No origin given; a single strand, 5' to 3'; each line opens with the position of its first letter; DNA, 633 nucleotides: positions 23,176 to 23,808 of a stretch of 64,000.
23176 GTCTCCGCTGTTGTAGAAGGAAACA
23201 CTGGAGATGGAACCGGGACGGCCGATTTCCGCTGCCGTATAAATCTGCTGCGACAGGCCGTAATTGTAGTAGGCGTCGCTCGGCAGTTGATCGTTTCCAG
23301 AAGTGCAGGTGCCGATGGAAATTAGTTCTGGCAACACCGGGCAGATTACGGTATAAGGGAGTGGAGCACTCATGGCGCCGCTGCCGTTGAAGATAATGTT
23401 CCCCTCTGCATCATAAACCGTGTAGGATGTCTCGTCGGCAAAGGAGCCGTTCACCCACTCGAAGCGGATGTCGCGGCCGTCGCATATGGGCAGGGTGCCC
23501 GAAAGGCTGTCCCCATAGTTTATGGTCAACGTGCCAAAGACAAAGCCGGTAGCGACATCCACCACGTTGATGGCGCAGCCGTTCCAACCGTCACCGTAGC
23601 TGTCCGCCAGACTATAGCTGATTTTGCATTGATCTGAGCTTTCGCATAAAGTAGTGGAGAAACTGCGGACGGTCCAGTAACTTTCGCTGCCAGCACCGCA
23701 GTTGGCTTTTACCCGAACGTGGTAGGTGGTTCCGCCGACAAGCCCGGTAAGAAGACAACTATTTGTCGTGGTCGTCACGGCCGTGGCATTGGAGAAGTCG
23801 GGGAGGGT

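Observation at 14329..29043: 4,904-aa T9SS-sorted giant surface protein made of modules I cannot assign to named families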

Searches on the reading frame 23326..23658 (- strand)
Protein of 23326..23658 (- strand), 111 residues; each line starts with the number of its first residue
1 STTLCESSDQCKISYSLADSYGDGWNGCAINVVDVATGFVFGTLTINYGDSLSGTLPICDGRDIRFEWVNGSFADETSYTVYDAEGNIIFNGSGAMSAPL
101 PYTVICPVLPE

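Call 25: search_solved_structures(query=A4, max_evalue=10, show_alignments=3)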
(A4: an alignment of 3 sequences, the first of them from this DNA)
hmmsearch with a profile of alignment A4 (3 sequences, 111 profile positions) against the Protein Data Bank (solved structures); distinct sequences matched with E-value up to 10: 0.

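Call 35: find_homologous_proteins(query=A4, max_evalue=0.001)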
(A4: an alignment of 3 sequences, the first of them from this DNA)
Query A4 (3 sequences): 112 candidates shared short words with the query, none scored E <= 0.001.

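Call 42: search_protein_representatives(alignment_id=A4)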
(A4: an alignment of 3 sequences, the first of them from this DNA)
Query: 3 sequences, 111 profile positions. Proteins with E-value up to 0.001 (for the whole library): 1798; up to 1e-10: 698; up to 1e-30: 88. The best 150 are listed.
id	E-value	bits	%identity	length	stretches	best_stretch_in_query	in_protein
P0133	1.7e-132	450.1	-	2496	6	2-106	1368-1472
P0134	1.1e-102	354.1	-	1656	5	1-108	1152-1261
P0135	1.6e-96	334.3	-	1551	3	1-110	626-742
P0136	1.8e-90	314.8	-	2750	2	2-111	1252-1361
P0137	1.7e-72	257.0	-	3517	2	2-107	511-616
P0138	9.8e-70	248.1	-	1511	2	8-108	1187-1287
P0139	1.6e-69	247.3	-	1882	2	2-108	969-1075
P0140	6.2e-69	245.5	-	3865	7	2-92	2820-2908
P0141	1.2e-68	244.6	-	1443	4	1-108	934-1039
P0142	2.9e-66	236.9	-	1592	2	1-110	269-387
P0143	7.2e-62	222.7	-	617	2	3-108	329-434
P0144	8.1e-62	222.6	-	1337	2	1-108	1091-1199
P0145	1.7e-54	199.0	-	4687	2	2-110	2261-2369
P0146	2.3e-54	198.6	-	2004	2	2-111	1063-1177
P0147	2.5e-53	195.2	-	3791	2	1-109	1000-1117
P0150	9.0e-51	187.0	-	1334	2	1-108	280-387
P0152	2.4e-47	176.0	-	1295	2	1-108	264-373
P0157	2.8e-45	169.3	-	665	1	2-110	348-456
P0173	1.3e-39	151.1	-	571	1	2-107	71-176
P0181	6.3e-37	142.4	-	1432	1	1-109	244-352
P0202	4.8e-32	126.7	-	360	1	4-108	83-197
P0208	9.2e-32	125.8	-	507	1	4-110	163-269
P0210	1.2e-31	125.4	-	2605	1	2-111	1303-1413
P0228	3.0e-30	120.9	-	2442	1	1-108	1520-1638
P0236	8.9e-30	119.4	-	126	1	7-109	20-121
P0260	5.3e-28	113.7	-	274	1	2-108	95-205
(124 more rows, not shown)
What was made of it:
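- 23326..23658 (-): Module G, copy 1 (aa 1796-1906), with a Cys frame and the motif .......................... The other copies lie at 21247-21579 and 20134-20466. 1,798 cluster representatives in the exhaustive HMMER search (call 42).
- Tried and rejected: Word-indexed homologue search with G. It returned 0 hits (call 35), although exhaustive HMMER found 1,798 (call 42).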

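Call 43: search_protein_families(library=pfam, proteins=[P0150, P0152, P0181, P0143, P0157, P0173, P0202, P0236, P0260, P0208], max_evalue=0.001)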
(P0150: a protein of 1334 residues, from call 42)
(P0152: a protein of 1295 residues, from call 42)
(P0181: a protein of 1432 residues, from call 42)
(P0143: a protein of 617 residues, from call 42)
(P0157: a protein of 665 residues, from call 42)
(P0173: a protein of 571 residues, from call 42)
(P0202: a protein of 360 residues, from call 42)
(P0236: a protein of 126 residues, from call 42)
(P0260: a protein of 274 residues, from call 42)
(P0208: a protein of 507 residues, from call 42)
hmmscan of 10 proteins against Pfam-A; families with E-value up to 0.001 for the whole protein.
P0150 (1334 aa): 5 families
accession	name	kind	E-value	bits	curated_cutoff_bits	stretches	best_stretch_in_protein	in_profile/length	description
PF10365.15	DUF2436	-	1.3e-38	132.8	25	1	961-1103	26-163/164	Domain of unknown function (DUF2436)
PF00041.27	fn3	-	9.2e-37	125.6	25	4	577-651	1-75/84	Fibronectin type III domain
PF16656.11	Pur_ac_phosph_N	-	4.6e-23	82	30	0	1116-1158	56-93/93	Purple acid Phosphatase, N-terminal domain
PF25788.1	Ig_Rha78A_N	-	5.1e-14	52.9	27.4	0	1120-1159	63-102/105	Rha78A-like, N-terminal immunoglobulin domain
PF25059.1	FN3_DSCAM-DSCAML_C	-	6.1e-10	39.7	39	0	877-901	44-68/89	DSCAM/DSCAML C-terminal Fn3-like domain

P0152 (1295 aa): 7 families
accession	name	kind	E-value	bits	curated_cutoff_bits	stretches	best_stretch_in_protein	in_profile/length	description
PF00041.27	fn3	-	5.2e-24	84.7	25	2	182-263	2-83/84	Fibronectin type III domain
PF07675.18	Cleaved_Adhesin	-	6.6e-11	42.9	21.4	2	682-769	7-105/174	Cleaved Adhesin Domain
PF25059.1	FN3_DSCAM-DSCAML_C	-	6.3e-09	36.5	39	0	206-258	21-74/89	DSCAM/DSCAML C-terminal Fn3-like domain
PF25788.1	Ig_Rha78A_N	-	1.2e-06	29.2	27.4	0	782-824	54-101/105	Rha78A-like, N-terminal immunoglobulin domain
PF16656.11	Pur_ac_phosph_N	-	1.8e-06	28.9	30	0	213-265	45-93/93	Purple acid Phosphatase, N-terminal domain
PF18962.6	Por_Secre_tail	-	0.00021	22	27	1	1242-1294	19-75/75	Secretion system C-terminal sorting domain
PF21605.3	CRLF2-like_D2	-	0.00038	20.9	27.3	0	207-248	29-69/94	Cytokine receptor-like factor 2-like, D2 domain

P0181 (1432 aa): 4 families
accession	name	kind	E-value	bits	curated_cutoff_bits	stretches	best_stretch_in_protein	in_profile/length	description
PF00041.27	fn3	-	1.2e-30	105.9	25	2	169-241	2-81/84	Fibronectin type III domain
PF16656.11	Pur_ac_phosph_N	-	3.5e-15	56.8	30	0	183-245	37-93/93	Purple acid Phosphatase, N-terminal domain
PF25788.1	Ig_Rha78A_N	-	1.1e-06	29.2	27.4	1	201-245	55-101/105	Rha78A-like, N-terminal immunoglobulin domain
PF07675.18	Cleaved_Adhesin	-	2.3e-05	24.8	21.4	1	734-836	9-125/174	Cleaved Adhesin Domain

P0143 (617 aa): 2 families
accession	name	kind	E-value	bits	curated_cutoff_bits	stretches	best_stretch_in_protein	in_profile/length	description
PF00041.27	fn3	-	1.6e-05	25.4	25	0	439-511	4-70/84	Fibronectin type III domain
PF16656.11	Pur_ac_phosph_N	-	0.00036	21.5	30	1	274-329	32-93/93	Purple acid Phosphatase, N-terminal domain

P0157 (665 aa): 2 families
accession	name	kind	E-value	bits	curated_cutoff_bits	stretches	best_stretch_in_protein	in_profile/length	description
PF00041.27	fn3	-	5.1e-08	33.5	25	1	264-335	2-72/84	Fibronectin type III domain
PF16656.11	Pur_ac_phosph_N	-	0.00021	22.2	30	1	273-348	9-93/93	Purple acid Phosphatase, N-terminal domain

P0173 (571 aa): 1 family
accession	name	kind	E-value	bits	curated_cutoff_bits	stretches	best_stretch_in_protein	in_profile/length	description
PF16656.11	Pur_ac_phosph_N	-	0.00025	22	30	0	204-270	55-93/93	Purple acid Phosphatase, N-terminal domain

P0202 (360 aa): 0 families

P0236 (126 aa): 0 families

P0260 (274 aa): 1 family
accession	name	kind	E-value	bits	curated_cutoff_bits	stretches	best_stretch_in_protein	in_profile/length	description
PF00041.27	fn3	-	2.8e-11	43.9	25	2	8-82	4-72/84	Fibronectin type III domain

P0208 (507 aa): 2 families
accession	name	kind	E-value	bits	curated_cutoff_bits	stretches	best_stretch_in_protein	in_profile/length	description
PF10365.15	DUF2436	-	1.8e-50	171.3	25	1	304-442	25-164/164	Domain of unknown function (DUF2436)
PF00041.27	fn3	-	1.6e-10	41.5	25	1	455-491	42-81/84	Fibronectin type III domain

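Call 61: search_protein_families(library=pfam, proteins=[P0136, P0210, P0228], max_evalue=0.001)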
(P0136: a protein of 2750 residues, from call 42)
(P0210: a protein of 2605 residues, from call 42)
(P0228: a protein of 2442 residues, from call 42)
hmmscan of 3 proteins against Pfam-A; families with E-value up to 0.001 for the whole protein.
P0136 (2750 aa): 5 families
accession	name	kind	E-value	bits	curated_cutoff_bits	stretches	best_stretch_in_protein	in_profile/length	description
PF00041.27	fn3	-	8.3e-44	148.1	25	5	208-278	2-75/84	Fibronectin type III domain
PF16656.11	Pur_ac_phosph_N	-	1.2e-14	55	30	2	1172-1238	6-82/93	Purple acid Phosphatase, N-terminal domain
PF18962.6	Por_Secre_tail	-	7.2e-13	49.1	27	1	2672-2747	1-73/75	Secretion system C-terminal sorting domain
PF25059.1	FN3_DSCAM-DSCAML_C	-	9.4e-11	42.4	39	0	493-543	21-74/89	DSCAM/DSCAML C-terminal Fn3-like domain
PF21605.3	CRLF2-like_D2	-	3.8e-08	33.8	27.3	1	471-548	3-89/94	Cytokine receptor-like factor 2-like, D2 domain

P0210 (2605 aa): 7 families
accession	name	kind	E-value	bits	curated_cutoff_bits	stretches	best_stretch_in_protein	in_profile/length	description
PF00041.27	fn3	-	6.5e-99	324.8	25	12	1502-1579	3-83/84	Fibronectin type III domain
PF16656.11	Pur_ac_phosph_N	-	8.6e-41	138.9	30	5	276-361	2-93/93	Purple acid Phosphatase, N-terminal domain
PF25788.1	Ig_Rha78A_N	-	4.5e-25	88.4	27.4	0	1521-1582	44-102/105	Rha78A-like, N-terminal immunoglobulin domain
PF25059.1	FN3_DSCAM-DSCAML_C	-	6.9e-15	55.6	39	0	1784-1845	23-87/89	DSCAM/DSCAML C-terminal Fn3-like domain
PF18962.6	Por_Secre_tail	-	1.9e-12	47.7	27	1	2539-2598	3-70/75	Secretion system C-terminal sorting domain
PF24943.1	Fn3_Dep-1_2nd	-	3.2e-05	24.1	27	0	325-358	61-94/97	Dep-1 second Fn3-like domain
PF09294.16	Interfer-bind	-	6.4e-05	23.6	21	0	1537-1565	57-87/104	Interferon-alpha/beta receptor, fibronectin type III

P0228 (2442 aa): 11 families
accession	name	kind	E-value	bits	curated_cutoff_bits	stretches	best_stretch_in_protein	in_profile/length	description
PF00041.27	fn3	-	9e-40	135.2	25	3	163-239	2-83/84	Fibronectin type III domain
PF09603.15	Fib_succ_major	-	2e-23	84.1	33.9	1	2272-2437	6-187/187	Fibrobacter succinogenes major domain (Fib_succ_major)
PF20009.4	GEVED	-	4.5e-22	79.1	24.4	2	401-475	2-77/78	GEVED domain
PF22073.2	Cep192_D4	-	8.5e-11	42.5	35.5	0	1943-1988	6-50/112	Cep192 domain 4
PF23619.1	Ig_VWA7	-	2.5e-06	28.1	27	0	1768-1835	21-94/104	VWA7 Ig-like domain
PF25059.1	FN3_DSCAM-DSCAML_C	-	3.4e-06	27.7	39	0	1132-1187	34-88/89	DSCAM/DSCAML C-terminal Fn3-like domain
PF00629.30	MAM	-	1.3e-05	25.5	26.4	0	985-1124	13-152/158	MAM domain, meprin/A5/mu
PF24489.1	Ig_J_second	-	2.1e-05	24.9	27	0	861-912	26-78/105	Tip attachment protein J second Ig-like domain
PF24421.1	Ig_J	-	0.00017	22.1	29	0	1652-1725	26-104/104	Tip attachment protein J, Ig-like domain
PF16656.11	Pur_ac_phosph_N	-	0.0002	22.3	30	0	841-923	5-89/93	Purple acid Phosphatase, N-terminal domain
PF01835.25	MG2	-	0.00027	21.7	32.8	0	424-456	54-88/96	MG2 domain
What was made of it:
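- In the three of these scanned, it is followed by Por_Secre_tail (two proteins) or by the Fibrobacter Fib_succ_major domain (one protein) (call 61).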

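Call 72: search_protein_families(library=pfam, alignment_id=A9, max_evalue=0.00001)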
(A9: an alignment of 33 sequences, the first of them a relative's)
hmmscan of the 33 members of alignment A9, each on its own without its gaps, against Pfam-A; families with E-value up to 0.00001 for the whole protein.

A. member 1, P0138 (1511 aa): 4 families
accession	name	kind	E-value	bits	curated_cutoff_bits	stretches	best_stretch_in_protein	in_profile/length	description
PF07603.17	Lcl_C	-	1.7e-19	70.6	34.9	2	412-522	33-116/117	Lcl C-terminal domain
PF16656.11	Pur_ac_phosph_N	-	2e-16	60.7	30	0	271-326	32-93/93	Purple acid Phosphatase, N-terminal domain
PF00041.27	fn3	-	2e-15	57.2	25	1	1290-1369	2-75/84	Fibronectin type III domain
PF16655.11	PhoD_N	-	1.1e-07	32.7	30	0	283-312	51-80/90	PhoD-like phosphatase, N-terminal domain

B. families by the number of members that match (of 33 scanned): 28 families (the first 25 are shown)
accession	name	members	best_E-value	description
PF00041.27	fn3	31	3.5e-87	Fibronectin type III domain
PF16656.11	Pur_ac_phosph_N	23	8.7e-25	Purple acid Phosphatase, N-terminal domain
PF25788.1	Ig_Rha78A_N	17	3e-14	Rha78A-like, N-terminal immunoglobulin domain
PF07675.18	Cleaved_Adhesin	16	1.4e-93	Cleaved Adhesin Domain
PF25059.1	FN3_DSCAM-DSCAML_C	16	5.4e-16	DSCAM/DSCAML C-terminal Fn3-like domain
PF18962.6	Por_Secre_tail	9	2.1e-14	Secretion system C-terminal sorting domain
PF00629.30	MAM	5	2.3e-11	MAM domain, meprin/A5/mu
PF09294.16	Interfer-bind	5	9.1e-08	Interferon-alpha/beta receptor, fibronectin type III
PF18998.6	Flg_new_2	4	1e-75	Divergent InlB B-repeat domain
PF07603.17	Lcl_C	3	1.7e-19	Lcl C-terminal domain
PF13306.12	LRR_5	2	1.1e-101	BspA type Leucine rich repeat region (6 copies)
PF10365.15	DUF2436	2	4.8e-52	Domain of unknown function (DUF2436)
PF20009.4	GEVED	2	6.1e-12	GEVED domain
PF17996.7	CE2_N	2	1.3e-06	Carbohydrate esterase 2 N-terminal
PF12810.13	ALK_LTK_GRD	1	3.7e-25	ALK/LTK, Glycine-rich domain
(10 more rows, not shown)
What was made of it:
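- Closest known: Gingipain/HagA haemagglutinin-adhesin regions of Porphyromonas gingivalis. Same: Relatives of the present protein combine G and A with Cleaved_Adhesin and DUF2436 (calls 43, 72).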

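Call 76: search_solved_structures(query=A10, max_evalue=10, show_alignments=3)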
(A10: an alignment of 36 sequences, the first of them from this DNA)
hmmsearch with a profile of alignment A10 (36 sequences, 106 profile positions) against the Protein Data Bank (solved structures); distinct sequences matched with E-value up to 10: 2.
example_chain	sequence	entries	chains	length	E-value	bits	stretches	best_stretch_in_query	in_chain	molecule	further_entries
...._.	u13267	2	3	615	0.29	14.6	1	25-63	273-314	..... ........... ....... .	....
1pcl_A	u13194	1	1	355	0.57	13.7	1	17-60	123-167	PECTATE LYASE E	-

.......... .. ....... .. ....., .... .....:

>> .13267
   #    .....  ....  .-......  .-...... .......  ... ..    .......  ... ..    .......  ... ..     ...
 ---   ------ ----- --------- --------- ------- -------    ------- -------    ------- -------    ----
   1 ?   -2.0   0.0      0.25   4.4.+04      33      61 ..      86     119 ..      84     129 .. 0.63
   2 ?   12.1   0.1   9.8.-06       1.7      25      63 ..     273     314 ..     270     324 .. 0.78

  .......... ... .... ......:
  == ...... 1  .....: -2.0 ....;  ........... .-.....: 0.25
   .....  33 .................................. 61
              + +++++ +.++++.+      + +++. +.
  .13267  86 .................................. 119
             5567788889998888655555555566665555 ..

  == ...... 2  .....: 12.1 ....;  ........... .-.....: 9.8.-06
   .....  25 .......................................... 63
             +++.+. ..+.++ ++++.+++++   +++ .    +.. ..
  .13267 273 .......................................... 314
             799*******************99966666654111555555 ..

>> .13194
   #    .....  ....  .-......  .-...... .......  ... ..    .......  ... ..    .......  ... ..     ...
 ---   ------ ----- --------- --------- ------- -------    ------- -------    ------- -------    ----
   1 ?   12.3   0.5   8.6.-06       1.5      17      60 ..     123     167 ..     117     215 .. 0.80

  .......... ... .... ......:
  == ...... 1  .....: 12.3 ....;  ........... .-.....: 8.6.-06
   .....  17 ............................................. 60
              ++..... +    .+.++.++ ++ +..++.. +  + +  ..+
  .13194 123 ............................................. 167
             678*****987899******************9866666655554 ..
